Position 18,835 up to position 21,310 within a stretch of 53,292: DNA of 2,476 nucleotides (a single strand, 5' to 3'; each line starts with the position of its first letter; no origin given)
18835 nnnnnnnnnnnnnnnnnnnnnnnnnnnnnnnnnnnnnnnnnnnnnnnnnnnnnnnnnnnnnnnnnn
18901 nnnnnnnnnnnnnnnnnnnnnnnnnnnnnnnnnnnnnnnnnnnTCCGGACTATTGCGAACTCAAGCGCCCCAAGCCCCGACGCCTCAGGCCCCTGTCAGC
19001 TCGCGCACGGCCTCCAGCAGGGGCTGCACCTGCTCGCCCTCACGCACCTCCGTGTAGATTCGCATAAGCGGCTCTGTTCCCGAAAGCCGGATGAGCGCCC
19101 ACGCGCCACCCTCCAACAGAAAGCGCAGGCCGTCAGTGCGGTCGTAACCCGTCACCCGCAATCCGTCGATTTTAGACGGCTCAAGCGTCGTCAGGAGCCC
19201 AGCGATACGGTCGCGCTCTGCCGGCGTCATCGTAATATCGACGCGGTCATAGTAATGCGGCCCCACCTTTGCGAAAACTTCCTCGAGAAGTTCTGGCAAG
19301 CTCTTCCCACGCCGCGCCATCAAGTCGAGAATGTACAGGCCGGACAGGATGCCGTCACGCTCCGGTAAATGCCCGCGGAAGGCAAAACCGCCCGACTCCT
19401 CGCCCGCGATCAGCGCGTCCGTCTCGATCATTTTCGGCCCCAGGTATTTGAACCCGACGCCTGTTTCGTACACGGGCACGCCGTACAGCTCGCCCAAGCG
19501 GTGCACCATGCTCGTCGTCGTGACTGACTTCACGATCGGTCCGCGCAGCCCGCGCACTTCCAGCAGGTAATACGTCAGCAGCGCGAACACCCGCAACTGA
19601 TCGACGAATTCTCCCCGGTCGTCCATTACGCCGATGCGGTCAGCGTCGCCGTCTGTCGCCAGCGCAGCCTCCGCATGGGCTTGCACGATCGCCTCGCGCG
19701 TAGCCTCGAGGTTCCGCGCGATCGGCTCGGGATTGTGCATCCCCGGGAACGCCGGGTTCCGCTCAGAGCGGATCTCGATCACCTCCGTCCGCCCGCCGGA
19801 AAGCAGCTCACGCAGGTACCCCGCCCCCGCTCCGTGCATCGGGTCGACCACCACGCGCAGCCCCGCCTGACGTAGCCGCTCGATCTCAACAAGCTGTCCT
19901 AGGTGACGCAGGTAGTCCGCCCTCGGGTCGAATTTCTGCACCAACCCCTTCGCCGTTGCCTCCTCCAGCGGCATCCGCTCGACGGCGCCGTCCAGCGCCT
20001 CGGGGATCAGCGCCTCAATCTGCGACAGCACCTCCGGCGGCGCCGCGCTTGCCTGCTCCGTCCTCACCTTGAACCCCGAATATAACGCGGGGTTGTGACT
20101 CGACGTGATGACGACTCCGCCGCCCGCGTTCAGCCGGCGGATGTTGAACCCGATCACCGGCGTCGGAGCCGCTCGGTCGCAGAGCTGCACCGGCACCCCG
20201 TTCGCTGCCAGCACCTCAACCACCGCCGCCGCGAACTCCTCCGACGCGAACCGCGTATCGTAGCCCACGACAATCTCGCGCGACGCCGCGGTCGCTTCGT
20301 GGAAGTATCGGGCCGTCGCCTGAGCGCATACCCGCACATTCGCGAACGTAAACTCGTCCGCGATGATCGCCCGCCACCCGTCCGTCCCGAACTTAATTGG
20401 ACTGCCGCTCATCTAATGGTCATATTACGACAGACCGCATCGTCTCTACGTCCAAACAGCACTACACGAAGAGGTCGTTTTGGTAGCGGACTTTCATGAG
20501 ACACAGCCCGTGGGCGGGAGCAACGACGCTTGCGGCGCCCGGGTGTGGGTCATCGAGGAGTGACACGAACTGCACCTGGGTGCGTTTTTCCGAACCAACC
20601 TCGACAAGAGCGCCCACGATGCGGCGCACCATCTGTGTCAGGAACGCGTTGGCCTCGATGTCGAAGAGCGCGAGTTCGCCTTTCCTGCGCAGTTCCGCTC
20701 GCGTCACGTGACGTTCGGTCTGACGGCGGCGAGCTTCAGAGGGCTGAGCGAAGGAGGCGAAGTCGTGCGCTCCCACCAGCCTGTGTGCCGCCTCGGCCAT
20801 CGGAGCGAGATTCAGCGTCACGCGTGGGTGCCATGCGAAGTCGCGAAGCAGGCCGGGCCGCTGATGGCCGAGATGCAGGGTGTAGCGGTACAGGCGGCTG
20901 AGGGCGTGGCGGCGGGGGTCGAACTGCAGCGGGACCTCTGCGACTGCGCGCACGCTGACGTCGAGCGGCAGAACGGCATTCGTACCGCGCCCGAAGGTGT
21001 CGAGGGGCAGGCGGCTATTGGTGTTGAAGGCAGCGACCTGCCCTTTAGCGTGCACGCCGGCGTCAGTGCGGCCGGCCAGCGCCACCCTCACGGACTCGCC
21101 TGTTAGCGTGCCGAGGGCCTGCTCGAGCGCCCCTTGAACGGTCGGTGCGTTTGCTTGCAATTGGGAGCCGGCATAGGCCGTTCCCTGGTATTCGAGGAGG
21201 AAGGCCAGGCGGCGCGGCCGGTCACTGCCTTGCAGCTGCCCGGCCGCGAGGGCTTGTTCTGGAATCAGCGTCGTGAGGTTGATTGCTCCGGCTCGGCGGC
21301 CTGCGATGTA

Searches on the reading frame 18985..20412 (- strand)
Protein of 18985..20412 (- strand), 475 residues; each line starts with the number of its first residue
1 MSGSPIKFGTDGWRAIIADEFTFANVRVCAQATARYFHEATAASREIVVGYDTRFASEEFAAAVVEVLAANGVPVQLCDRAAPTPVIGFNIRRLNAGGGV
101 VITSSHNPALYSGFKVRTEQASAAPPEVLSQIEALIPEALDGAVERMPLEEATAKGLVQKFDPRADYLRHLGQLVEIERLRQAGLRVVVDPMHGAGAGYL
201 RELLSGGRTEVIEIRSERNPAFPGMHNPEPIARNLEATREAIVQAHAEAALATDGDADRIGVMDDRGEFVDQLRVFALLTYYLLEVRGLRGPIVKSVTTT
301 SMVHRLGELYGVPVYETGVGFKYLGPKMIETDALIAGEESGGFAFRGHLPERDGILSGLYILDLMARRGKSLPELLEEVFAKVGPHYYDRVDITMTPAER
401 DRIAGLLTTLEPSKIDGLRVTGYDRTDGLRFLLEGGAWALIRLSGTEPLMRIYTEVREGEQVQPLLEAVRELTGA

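Call 68: search_protein_families(library=pfam, proteins=[window:18985-20412:-], max_evalue=0.001)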
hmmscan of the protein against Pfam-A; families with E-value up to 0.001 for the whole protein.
window:18985-20412:- (475 aa): 4 families
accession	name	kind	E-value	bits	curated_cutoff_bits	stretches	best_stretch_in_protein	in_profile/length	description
PF02878.22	PGM_PMM_I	-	2.3e-37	128.2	22.5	1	6-137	2-132/138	Phosphoglucomutase/phosphomannomutase, alpha/beta/alpha domain I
PF02880.22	PGM_PMM_III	-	1.9e-25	89.7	20.7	1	275-382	5-114/115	Phosphoglucomutase/phosphomannomutase, alpha/beta/alpha domain III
PF02879.22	PGM_PMM_II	-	7e-25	88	29.3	1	166-267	2-103/103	Phosphoglucomutase/phosphomannomutase, alpha/beta/alpha domain II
PF00408.26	PGM_PMM_IV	-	6.5e-09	36.2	23.1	1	421-471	21-67/68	Phosphoglucomutase/phosphomannomutase, C-terminal domain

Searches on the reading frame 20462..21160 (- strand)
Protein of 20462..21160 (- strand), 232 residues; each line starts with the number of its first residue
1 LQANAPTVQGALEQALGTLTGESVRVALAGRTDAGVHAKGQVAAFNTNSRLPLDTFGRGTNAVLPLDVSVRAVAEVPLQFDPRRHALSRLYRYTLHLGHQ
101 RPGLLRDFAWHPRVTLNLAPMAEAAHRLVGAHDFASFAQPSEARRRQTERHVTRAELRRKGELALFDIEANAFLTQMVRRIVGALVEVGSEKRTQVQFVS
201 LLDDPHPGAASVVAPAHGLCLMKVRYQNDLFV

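Call 68: search_protein_families(library=pfam, proteins=[window:20462-21160:-], max_evalue=0.001)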
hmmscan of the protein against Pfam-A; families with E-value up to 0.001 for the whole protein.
window:20462-21160:- (232 aa): 1 family
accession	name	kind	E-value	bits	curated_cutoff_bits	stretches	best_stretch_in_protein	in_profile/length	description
PF01416.25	PseudoU_synth_1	-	1.7e-32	112.5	23.3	2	124-226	1-107/108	tRNA pseudouridine synthase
